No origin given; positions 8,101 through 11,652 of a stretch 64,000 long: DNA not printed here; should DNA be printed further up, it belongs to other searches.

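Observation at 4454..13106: Five-gene translationally coupled operon joining a cyclase-STAND sensor to prenyl-lipid enzymes and two orphan proteins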

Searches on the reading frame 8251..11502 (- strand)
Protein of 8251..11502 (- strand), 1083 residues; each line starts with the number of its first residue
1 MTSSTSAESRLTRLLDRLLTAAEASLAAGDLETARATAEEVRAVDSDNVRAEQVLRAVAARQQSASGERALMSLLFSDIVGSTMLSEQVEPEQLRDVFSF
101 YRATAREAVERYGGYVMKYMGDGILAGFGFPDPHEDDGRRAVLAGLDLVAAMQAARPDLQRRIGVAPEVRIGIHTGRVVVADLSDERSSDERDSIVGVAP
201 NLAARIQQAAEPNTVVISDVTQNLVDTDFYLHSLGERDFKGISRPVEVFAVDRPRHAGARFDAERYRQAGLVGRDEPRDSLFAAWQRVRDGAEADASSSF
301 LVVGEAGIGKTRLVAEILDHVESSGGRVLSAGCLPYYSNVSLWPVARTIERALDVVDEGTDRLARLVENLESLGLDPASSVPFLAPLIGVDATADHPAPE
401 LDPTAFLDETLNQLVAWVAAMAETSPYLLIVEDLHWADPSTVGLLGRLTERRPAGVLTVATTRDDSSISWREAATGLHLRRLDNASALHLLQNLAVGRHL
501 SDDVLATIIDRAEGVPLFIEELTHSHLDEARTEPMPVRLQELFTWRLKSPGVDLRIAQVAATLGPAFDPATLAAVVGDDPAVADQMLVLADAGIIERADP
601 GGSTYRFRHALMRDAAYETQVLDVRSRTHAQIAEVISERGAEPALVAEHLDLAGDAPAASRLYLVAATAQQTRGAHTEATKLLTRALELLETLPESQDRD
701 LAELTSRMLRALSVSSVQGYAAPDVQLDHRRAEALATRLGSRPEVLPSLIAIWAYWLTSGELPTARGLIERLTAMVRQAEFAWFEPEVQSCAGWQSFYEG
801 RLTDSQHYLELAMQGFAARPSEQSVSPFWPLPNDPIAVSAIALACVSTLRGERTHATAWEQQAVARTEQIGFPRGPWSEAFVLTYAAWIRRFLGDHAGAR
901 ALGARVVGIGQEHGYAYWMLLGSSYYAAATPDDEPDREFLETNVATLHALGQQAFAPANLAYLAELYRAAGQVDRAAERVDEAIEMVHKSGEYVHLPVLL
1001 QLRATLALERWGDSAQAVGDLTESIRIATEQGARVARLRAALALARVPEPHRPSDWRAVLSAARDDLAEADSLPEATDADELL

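Call 3: search_protein_families(library=pfam, proteins=[window:8251-11502:-], max_evalue=0.01)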
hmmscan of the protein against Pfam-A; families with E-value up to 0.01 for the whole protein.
window:8251-11502:- (1083 aa): 5 families
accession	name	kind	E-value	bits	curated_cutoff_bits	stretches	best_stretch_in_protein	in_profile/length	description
PF13191.12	AAA_16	-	2.3e-21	77.5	32.6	1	271-454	2-161/167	AAA ATPase domain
PF00211.25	Guanylate_cyc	-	2.7e-17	63.4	21.9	1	72-245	9-175/183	Adenylate and Guanylate cyclase catalytic domain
PF00931.28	NB-ARC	-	0.00034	20.4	23.5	0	454-523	127-202/248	NB-ARC domain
PF13401.12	AAA_22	-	0.00062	20.5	27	1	298-377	6-82/130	AAA domain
PF13424.12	TPR_12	-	0.002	18.7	30.1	1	961-1029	6-76/77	Tetratricopeptide repeat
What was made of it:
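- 8251..11502 (-): Class III nucleotide cyclase (aa 72-245), AAA_16 STAND ATPase (aa 271-454) and a helical/TPR sensor region (about aa 550-1083). No HTH domain. Pfam PF00211, PF13191 and TPR_12 (call 3).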

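Call 4: search_protein_families(library=ncbifam, proteins=[window:8251-11502:-], max_evalue=0.01)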
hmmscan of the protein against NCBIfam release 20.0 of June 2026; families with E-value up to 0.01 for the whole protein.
window:8251-11502:- (1083 aa): 3 families
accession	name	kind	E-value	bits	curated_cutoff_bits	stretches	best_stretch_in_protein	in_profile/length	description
TIGR03903.1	TOMM_kin_cyc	equivalog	7.2e-111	371.9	705.75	1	99-1045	320-1265/1267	TOMM system kinase/cyclase fusion protein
NF058673.1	LipAdnlyCyLipJMY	equivalog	7.7e-15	54.5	800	1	58-250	282-448/449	bifunctional lipase/adenylate cyclase LipJ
TIGR02928.1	TIGR02928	subfamily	0.0053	15.6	181.3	0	265-324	11-67/366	orc1/cdc6 family replication initiation protein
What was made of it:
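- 8251..11502 (-): NCBIfam TOMM_kin_cyc scores 372 bits, below its cut-off of 705.75 (call 4).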

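Call 6: search_protein_families(library=padloc, proteins=[window:8251-11502:-], max_evalue=0.01)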
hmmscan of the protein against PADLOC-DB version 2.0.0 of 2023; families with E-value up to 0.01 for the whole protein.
window:8251-11502:- (1083 aa): 12 families
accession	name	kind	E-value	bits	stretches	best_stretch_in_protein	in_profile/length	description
PDLC00734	PycC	-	1.2e-15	55.6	1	22-210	140-329/374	Pycsar cyclase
PDLC02367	PycC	-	9.3e-15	52.7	1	73-227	45-195/226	-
PDLC02370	PycC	-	1.2e-08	32.8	1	74-227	84-240/340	-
PDLC00766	PycC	-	5.2e-08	30.6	1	73-226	45-197/232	Pycsar cyclase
PDLC02369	PycC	-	1.1e-07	29.7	1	75-242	50-208/248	-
PDLC00763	PycC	-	1.8e-07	28.8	1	75-233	57-215/268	Pycsar cyclase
PDLC00764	PycC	-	1.1e-06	25.9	1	72-177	95-204/449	Pycsar cyclase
PDLC00761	PycC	-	1.3e-05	22.2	1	75-231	109-270/438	Pycsar cyclase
PDLC00767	PycC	-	2.8e-05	21.6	1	73-229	94-255/337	Pycsar cyclase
PDLC02366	PycC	-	0.0022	15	1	69-223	275-431/486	-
PDLC04476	PDC-M16A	-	0.0043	13.5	1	287-324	15-52/691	-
PDLC04470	PDC-M16A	-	0.0058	12.8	0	284-329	219-264/895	-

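Call 39: search_solved_structures(query=window:8251-11502:-, max_evalue=0.00001)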
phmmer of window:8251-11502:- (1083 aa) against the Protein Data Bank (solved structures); distinct sequences matched with E-value up to 0.00001: 31.
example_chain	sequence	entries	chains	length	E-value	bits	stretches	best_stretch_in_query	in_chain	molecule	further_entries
2w01_A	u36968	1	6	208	2.1e-21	78.9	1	66-251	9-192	ADENYLATE CYCLASE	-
3r5g_A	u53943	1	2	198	2.8e-21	78.5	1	68-254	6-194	CyaB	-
6fht_A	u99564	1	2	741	8.4e-21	76.9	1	65-251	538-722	Bacteriophytochrome,Adenylate cyclase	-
1wc0_A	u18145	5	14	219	1.1e-17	66.6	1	67-250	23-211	ADENYLATE CYCLASE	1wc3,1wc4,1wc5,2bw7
1wc1_A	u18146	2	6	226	1.9e-17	65.8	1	68-250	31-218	ADENYLATE CYCLASE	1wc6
1ybt_A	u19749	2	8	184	2.3e-12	49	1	63-243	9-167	hydrolase, alpha/beta hydrolase fold family | lipJ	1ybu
3mr7_A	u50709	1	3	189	4.6e-12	48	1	66-249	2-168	Adenylate/guanylate cyclase/hydrolase, alpha/beta fold family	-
5x4u_A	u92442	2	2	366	2.5e-09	38.9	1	74-255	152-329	Photoactivated adenylyl cyclase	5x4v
5x4t_A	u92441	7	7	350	2.5e-09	38.9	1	74-254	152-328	Photoactivated adenylyl cyclase | Family 3 adenylate cyclase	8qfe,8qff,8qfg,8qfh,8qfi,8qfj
9f1z_A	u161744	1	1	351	2.5e-09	38.9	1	74-254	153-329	Family 3 adenylate cyclase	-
4yus_A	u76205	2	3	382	2.8e-09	38.8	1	74-254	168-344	Family 3 adenylate cyclase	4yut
5oyh_A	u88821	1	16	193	2.9e-09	38.7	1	71-244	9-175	Nucleotide cyclase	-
9f1w_A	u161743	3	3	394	3e-09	38.7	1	74-254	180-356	Family 3 adenylate cyclase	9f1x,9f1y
6aoa_A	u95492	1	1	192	4e-09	38.3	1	71-256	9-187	Bacterio-rhodopsin/guanylyl cyclase 1 fusion protein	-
6sir_A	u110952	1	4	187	2.1e-08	35.9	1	70-243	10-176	Nucleotide cyclase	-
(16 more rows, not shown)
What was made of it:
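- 8251..11502 (-): The cyclase domain is closest to the adenylate cyclases CyaB and CyaC in PDB (call 39).
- On Class III adenylate/guanylate cyclase (PF00211): Nearest PDB relatives are adenylate cyclases (call 39).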
